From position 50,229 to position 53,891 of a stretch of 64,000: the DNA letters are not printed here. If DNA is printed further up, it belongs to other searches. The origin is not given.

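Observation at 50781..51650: Low-GC cassette exactly at the RHS core / post-core junction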

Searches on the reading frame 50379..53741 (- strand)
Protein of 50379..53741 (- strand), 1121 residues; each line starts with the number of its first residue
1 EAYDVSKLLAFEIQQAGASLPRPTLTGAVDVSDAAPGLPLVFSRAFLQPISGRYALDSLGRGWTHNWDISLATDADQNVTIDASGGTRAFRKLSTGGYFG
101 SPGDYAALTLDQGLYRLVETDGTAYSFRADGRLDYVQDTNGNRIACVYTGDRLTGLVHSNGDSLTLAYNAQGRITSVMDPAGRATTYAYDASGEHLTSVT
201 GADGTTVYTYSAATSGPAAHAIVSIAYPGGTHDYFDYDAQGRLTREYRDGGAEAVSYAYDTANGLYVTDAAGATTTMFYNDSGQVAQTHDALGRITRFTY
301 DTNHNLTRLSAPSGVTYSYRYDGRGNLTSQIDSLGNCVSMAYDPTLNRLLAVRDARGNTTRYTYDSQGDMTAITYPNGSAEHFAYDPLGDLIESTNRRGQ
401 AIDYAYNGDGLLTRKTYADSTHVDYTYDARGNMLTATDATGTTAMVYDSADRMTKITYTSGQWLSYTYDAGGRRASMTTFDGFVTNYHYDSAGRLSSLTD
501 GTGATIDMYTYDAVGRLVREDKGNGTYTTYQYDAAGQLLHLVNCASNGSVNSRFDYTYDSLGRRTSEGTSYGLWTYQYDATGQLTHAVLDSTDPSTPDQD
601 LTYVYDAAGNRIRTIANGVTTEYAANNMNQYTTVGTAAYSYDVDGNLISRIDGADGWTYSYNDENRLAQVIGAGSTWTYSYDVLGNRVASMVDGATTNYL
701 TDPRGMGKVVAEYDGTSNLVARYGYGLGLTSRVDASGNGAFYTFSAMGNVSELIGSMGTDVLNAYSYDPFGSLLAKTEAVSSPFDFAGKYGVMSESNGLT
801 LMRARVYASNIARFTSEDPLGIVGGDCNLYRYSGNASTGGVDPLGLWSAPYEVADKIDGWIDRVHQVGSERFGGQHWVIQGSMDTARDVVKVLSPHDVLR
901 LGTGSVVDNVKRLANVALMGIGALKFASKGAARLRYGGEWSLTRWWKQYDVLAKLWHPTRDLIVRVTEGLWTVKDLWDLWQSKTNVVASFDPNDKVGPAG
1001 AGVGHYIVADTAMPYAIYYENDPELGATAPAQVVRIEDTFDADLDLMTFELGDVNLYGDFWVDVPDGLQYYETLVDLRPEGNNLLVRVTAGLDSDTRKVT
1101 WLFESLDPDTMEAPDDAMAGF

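Call 79: predict_structure(alignment_id=A2)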
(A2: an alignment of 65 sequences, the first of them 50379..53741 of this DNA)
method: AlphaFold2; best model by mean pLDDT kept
length: 1121 residues; sequences in the alignment: 65
mean_pLDDT: 78.3   pTM: 0.67
mean pLDDT of the five models: 78.3, 78.1, 77.6, 77.3, 75.6
residues with pLDDT >= 90: 552; 70-90: 272; 50-70: 75; < 50: 222
segments of 3 or more residues with pLDDT < 50: 1-88, 853-904, 906-969, 980-988, 999-1003
pLDDT, mean of each block of 10 residues (from residue 1): 31 34 29 33 31 28 34 45 43 56 59 80 81 84 88 87 89 86 86 81 78 67 77 82 82 79 84 89 89 92 93 90 94 94 93 96 96 97 95 96 96 97 97 97 96 96 95 94 96 91 97 89 98 91 97 95 93 96 96 96 97 98 98 98 97 96 95 95 94 97 89 97 96 97 96 96 97 96 96 95 94 94 82 90 82 42 28 25 30 38 44 43 33 27 35 41 48 53 46 58 49 74 70 86 82 77 90 88 87 90 92 83 80
secondary structure, 60 per line:
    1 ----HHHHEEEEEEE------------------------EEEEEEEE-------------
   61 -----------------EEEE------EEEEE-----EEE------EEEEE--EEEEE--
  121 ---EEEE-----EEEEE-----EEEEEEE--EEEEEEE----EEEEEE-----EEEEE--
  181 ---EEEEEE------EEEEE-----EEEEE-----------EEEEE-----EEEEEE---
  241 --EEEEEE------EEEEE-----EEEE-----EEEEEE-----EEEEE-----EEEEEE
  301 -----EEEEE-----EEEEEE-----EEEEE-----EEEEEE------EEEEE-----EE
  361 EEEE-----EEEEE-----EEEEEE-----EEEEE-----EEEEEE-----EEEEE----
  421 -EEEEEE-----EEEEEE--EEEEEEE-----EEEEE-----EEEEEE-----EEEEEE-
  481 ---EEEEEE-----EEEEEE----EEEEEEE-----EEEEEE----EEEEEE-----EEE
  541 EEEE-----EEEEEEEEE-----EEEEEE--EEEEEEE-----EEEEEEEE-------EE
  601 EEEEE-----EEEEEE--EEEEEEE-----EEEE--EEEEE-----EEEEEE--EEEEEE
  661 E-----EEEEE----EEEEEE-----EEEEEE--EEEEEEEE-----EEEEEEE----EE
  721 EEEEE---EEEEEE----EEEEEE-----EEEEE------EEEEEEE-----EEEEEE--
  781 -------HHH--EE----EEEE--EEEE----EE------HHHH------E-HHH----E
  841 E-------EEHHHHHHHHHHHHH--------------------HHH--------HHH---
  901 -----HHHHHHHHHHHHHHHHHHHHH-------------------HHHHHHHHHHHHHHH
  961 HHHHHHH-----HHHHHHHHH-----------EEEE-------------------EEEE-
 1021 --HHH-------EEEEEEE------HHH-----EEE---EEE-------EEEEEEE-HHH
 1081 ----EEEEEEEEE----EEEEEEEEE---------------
elements in order (helices of 4 or more, strands of 3 or more residues): H5-8 E9-15 E40-47 E78-81 E88-92 E98-100 E107-111 E114-118 E124-127 E133-137 E143-149 E152-158 E163-168 E174-178 E184-189 E196-200 E206-210 E222-226 E232-237 E243-248 E255-259 E265-268 E274-279 E285-289 E295-300 E306-310 E316-321 E327-331 E337-342 E349-353 E359-364 E370-374 E380-385 E391-395 E401-406 E412-416 E422-427 E433-438 E441-447 E453-457 E463-468 E474-479 E484-489 E495-500 E505-511 E517-522 E527-532 E538-544 E550-558 E564-569 E572-578 E584-591 E599-605 E611-616 E619-625 E631-634 E637-641 E647-652 E655-661 E667-671 E676-681 E687-692 E695-702 E708-714 E719-725 E729-734 E739-744 E750-754 E761-767 E773-778 E799-802 E805-808 H821-824 H851-863 H906-926 H946-967 H973-981 E993-996 E1016-1019 E1033-1039 E1054-1056 E1060-1062 E1070-1076 E1085-1093 E1098-1106
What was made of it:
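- AF2 gives it pLDDT of 25-50 (call 79).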

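Call 81: fold_search(model_id=the predicted structure, library=pdb)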
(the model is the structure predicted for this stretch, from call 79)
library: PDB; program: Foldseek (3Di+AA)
matches with E <= 10: 560; with E <= 0.001: 119
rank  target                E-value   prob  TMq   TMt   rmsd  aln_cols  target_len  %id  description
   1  8qjc                  7.2e-51  1.00  0.40  0.43  17.7      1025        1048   19  T6SS-linked Rhs repeat protein - Salmonella bongori Rhs-core domain with toxin domain (released 2024-09-25)
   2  8qjd_B                2.4e-50  1.00  0.39  0.42  19.3      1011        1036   19  T6SS-linked Rhs repeat protein - Salmonella bongori Rhs-core domain (released 2024-09-25)
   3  8qja_B                2.7e-50  1.00  0.30  0.33  20.6       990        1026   18  T6SS-linked Rhs repeat protein - Advenella mimigardefordensis VgrG-Rhs core (released 2024-09-25)
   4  7q97_A                1.8e-49  1.00  0.30  0.32  20.3       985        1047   21  Structure of the bacterial type VI secretion system effector RhsA. (released 2021-12-22)
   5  8qja_C                3.1e-49  1.00  0.30  0.33  23.0       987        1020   19  T6SS-linked Rhs repeat protein - Advenella mimigardefordensis VgrG-Rhs core (released 2024-09-25)
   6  8qja_D                3.3e-49  1.00  0.24  0.26  25.5       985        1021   19  T6SS-linked Rhs repeat protein - Advenella mimigardefordensis VgrG-Rhs core (released 2024-09-25)
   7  8qja_A                4.2e-49  1.00  0.30  0.33  22.9       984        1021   19  T6SS-linked Rhs repeat protein - Advenella mimigardefordensis VgrG-Rhs core (released 2024-09-25)
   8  8uy4_A                5.1e-49  1.00  0.30  0.26  17.0       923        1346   18  Acinetobacter baumannii Tse15 Rhs effector (released 2024-10-09)
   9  8qjb_A                1.3e-48  1.00  0.39  0.42  18.9       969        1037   20  T6SS-linked Rhs repeat protein - Salmonella bongori Rhs-core domain extended N-terminus (released 2024-09-25)
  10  8uxt                  8.9e-48  1.00  0.29  0.24  18.1       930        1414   18  Acinetobacter baumannii Tse15 Rhs effector, toxin cleavage mutant (D1369N, D1391N) (released 2024-10-09)
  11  7pq5                  3.2e-47  1.00  0.24  0.26  22.9       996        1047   20  Photorhabdus laumondii T6SS-associated Rhs protein carrying the Tre23 toxin domain (released 2021-12-01)
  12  9ifo_A                1.3e-44  1.00  0.39  0.32  22.9       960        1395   21  Structure of Teneurin-Like Protein (TLP) (released 2026-03-11)
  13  8cp6_B                2.2e-44  1.00  0.29  0.29  17.0      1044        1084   18  Type six secretion system exported effector 5 (Tse5) (released 2023-12-06)
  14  8h8b                  2.6e-43  1.00  0.20  0.22  26.0      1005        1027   19  Type VI secretion system effector RhsP in its pre-autoproteolysis and monomeric form (released 2023-01-18)
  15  8h8a_A                2.5e-41  1.00  0.17  0.20  26.6       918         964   19  Type VI secretion system effector RhsP in its post-autoproteolysis and monomeric form (released 2023-01-18)
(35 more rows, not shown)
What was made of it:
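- On Rhs/YD-repeat cocoon protein: Foldseek: 8QJC E = 7e-51, RhsA 7Q97, TLP 9IFO, teneurins, TcB-TcC (calls 79, 81)
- Foldseek gives E = 7e-51 to T6SS Rhs cores, with further matches to TLP 9IFO and teneurins (calls 79, 81).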
